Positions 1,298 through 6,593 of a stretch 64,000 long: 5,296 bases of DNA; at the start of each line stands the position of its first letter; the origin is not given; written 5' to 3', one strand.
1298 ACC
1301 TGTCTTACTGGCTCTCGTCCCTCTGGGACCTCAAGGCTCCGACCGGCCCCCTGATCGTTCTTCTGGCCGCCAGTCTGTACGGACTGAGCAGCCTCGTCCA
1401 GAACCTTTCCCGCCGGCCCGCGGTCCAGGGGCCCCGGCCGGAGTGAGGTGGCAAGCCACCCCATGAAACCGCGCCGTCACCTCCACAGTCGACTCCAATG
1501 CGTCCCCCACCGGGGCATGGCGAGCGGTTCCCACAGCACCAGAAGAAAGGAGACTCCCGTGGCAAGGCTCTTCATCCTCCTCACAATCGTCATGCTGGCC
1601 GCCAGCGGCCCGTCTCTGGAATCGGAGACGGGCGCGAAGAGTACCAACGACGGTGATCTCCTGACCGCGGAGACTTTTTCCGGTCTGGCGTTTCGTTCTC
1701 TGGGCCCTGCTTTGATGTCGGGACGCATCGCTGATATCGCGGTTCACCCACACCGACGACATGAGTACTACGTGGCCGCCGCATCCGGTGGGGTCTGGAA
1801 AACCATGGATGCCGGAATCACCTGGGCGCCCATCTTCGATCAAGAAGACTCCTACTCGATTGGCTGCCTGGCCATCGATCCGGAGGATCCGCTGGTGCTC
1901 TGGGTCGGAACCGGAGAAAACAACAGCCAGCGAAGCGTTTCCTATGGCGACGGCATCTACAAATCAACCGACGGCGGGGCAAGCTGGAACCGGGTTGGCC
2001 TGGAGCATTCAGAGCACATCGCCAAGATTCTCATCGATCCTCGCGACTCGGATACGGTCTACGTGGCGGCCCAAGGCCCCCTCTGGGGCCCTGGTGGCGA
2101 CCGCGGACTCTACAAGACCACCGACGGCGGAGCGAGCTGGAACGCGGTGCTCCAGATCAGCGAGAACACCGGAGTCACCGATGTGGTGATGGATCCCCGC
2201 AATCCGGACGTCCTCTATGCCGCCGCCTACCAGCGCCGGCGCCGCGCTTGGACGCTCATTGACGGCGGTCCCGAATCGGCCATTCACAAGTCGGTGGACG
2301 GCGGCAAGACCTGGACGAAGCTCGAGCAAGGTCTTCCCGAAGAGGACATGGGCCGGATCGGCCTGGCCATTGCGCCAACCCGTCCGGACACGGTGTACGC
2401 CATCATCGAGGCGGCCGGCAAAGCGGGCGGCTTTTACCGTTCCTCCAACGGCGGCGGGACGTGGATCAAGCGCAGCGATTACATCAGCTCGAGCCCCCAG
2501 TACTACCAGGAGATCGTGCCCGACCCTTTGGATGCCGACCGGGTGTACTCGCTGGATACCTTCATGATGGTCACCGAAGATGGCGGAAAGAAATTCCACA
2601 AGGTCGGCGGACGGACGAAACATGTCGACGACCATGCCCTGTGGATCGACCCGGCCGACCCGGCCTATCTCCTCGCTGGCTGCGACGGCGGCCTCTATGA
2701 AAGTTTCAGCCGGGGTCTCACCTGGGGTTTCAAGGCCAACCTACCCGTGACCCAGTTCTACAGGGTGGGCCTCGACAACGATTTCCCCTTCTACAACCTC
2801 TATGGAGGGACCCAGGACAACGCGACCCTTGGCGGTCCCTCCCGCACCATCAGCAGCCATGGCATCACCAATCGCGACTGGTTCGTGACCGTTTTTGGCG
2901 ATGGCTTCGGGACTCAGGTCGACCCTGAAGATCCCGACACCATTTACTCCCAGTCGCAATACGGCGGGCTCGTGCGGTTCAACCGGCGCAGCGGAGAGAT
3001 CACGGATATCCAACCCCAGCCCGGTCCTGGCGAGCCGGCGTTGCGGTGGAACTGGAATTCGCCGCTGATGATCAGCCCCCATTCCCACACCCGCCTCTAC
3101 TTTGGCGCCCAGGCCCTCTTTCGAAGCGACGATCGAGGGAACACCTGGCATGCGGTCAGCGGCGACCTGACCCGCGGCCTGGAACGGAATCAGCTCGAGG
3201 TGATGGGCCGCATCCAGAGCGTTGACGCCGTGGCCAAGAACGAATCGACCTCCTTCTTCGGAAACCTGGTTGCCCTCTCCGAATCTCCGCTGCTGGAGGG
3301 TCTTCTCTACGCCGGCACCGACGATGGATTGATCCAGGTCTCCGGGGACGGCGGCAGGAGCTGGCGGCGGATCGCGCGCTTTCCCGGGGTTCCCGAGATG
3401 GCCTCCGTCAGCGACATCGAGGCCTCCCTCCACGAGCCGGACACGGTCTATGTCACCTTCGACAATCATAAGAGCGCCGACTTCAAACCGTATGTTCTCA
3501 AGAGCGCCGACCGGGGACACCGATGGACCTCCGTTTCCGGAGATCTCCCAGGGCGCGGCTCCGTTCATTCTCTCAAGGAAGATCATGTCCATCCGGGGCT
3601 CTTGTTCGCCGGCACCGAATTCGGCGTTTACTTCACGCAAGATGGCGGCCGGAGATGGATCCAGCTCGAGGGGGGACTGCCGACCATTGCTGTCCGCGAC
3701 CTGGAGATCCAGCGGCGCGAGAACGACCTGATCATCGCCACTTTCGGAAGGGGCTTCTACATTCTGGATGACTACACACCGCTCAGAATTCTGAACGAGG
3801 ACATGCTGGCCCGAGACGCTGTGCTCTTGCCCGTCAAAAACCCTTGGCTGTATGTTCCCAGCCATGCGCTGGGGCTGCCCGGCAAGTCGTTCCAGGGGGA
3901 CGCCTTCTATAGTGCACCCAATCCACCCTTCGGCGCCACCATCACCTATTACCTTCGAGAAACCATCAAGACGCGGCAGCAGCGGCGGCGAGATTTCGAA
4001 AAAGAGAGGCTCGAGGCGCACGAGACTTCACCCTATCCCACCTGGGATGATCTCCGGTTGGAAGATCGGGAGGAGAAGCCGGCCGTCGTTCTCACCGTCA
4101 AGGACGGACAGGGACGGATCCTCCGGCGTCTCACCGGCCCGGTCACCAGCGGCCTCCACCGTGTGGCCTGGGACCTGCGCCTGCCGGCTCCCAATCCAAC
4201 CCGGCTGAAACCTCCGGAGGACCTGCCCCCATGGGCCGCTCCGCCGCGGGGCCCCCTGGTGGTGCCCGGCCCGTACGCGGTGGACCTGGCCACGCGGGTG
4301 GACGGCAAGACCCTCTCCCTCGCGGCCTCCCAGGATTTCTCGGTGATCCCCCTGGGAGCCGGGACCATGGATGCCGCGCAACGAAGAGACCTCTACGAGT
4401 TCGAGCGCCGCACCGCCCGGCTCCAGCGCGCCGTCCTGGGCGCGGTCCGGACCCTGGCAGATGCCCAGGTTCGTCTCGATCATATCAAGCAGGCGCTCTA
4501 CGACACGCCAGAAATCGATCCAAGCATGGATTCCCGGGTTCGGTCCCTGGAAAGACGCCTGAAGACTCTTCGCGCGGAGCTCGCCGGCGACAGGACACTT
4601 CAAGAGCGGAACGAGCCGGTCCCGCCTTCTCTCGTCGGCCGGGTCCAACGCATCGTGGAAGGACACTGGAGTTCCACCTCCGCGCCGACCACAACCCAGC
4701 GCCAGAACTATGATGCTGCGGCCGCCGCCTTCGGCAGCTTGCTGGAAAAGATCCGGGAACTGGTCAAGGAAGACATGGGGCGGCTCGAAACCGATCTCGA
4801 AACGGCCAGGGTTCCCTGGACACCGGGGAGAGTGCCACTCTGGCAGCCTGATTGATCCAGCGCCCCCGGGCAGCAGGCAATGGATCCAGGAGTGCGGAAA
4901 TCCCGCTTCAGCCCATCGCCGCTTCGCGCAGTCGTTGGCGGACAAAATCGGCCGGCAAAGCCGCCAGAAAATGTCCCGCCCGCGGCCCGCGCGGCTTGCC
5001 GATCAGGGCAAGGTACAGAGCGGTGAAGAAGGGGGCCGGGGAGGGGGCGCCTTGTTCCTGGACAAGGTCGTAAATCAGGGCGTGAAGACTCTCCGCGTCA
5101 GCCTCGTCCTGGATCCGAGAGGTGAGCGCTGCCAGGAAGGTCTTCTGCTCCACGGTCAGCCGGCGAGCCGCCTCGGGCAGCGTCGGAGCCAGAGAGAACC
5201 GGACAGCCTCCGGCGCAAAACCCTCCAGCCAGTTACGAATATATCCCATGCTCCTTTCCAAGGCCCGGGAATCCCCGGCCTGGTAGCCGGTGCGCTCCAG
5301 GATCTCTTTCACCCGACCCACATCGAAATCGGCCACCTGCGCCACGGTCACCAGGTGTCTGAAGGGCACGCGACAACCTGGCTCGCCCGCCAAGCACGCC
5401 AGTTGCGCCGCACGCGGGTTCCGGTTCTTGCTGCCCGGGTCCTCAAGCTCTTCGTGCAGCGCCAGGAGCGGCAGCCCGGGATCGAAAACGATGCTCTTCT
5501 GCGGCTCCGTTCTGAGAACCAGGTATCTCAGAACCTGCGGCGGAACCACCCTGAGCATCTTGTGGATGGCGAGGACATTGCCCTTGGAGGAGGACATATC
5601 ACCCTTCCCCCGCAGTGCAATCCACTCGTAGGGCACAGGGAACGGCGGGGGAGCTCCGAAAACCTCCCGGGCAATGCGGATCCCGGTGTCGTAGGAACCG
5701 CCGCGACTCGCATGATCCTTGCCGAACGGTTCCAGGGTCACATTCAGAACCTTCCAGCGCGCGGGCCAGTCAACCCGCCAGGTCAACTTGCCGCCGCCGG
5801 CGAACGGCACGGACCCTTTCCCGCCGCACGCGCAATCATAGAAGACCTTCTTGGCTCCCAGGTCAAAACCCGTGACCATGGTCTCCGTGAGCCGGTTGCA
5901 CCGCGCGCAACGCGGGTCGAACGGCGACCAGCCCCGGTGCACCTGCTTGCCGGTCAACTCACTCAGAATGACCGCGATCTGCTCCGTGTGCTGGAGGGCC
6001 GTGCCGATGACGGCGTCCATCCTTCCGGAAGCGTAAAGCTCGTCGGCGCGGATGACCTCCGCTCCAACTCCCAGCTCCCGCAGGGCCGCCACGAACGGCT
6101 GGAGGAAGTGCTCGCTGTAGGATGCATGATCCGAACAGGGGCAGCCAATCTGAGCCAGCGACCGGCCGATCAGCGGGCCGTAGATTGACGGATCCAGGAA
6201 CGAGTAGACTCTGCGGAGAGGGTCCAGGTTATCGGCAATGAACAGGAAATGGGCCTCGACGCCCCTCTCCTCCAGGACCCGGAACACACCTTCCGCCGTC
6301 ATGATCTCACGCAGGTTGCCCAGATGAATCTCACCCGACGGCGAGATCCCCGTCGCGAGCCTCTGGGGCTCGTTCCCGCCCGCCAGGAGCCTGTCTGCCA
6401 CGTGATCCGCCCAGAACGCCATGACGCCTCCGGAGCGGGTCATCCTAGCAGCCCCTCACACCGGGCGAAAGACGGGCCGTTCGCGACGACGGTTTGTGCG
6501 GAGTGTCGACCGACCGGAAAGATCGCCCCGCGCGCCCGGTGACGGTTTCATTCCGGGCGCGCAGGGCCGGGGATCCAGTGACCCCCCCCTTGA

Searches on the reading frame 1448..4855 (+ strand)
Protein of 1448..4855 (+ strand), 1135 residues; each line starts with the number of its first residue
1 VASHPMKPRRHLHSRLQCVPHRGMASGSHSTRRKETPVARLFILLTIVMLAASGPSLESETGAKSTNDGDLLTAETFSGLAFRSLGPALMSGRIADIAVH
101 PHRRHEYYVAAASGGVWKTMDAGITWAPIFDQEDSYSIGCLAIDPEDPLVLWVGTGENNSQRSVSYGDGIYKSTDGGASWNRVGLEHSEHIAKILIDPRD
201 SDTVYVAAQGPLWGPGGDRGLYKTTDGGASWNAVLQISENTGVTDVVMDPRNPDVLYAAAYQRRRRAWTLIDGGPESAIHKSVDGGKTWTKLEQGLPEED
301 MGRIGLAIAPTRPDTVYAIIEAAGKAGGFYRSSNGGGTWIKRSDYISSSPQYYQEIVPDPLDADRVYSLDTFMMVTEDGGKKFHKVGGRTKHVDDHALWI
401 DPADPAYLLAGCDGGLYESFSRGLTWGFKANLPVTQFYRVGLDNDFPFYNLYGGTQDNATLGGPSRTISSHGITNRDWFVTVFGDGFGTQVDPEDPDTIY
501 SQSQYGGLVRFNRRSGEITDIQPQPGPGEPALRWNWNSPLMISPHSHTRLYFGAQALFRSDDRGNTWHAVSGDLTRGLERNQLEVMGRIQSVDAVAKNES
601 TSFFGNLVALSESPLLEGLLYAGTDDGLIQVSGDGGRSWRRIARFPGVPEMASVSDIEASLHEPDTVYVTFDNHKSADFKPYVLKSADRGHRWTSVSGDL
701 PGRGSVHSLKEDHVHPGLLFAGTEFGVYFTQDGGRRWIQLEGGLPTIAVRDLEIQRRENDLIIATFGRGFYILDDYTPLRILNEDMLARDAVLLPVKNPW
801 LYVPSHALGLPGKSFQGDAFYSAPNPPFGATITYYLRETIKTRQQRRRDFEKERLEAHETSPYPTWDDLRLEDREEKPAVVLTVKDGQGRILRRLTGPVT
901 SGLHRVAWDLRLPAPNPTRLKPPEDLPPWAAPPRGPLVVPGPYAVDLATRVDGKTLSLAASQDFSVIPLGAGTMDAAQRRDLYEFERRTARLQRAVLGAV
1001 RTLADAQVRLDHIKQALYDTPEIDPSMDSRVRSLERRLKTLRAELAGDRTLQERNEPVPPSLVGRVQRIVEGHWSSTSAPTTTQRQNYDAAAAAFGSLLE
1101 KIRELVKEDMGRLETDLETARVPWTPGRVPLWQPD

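Call 45: search_protein_families(library=pfam, proteins=[window:1448-4855:+], max_evalue=0.00001)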
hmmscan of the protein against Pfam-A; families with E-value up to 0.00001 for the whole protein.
window:1448-4855:+ (1135 aa): 3 families
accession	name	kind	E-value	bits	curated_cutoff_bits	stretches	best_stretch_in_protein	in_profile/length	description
PF15902.12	Sortilin-Vps10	-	1.9e-27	96.6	33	1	170-295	3-115/446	Sortilin, neurotensin receptor 3,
PF14870.12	PSII_BNR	-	3.1e-07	30.4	27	0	168-245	82-149/303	Photosynthesis system II assembly factor YCF48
PF02012.26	BNR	-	3e-06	26.8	27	0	282-291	3-12/12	BNR/Asp-box repeat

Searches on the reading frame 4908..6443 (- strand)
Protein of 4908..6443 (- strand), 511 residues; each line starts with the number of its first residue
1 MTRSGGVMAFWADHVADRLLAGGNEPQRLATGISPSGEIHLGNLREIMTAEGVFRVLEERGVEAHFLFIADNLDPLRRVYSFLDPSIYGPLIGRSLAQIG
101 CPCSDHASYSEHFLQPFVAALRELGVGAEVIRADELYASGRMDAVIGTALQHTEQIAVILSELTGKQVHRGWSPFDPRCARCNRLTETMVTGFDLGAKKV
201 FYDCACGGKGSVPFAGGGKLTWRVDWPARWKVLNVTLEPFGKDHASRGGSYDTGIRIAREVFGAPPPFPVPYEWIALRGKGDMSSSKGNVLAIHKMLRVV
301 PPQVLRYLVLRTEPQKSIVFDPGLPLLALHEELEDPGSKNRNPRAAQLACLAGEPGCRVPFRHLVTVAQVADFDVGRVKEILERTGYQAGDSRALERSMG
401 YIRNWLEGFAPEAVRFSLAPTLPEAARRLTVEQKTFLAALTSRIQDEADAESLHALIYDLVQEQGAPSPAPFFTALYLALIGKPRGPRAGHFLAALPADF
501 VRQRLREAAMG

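Call 45: search_protein_families(library=pfam, proteins=[window:4908-6443:-], max_evalue=0.00001)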
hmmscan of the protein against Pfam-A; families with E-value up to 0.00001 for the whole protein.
window:4908-6443:- (511 aa): 1 family
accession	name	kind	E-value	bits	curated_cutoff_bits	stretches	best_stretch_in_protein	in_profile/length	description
PF01921.24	tRNA-synt_1f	-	2e-104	349.8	27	1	10-335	2-334/360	tRNA synthetases class I (K)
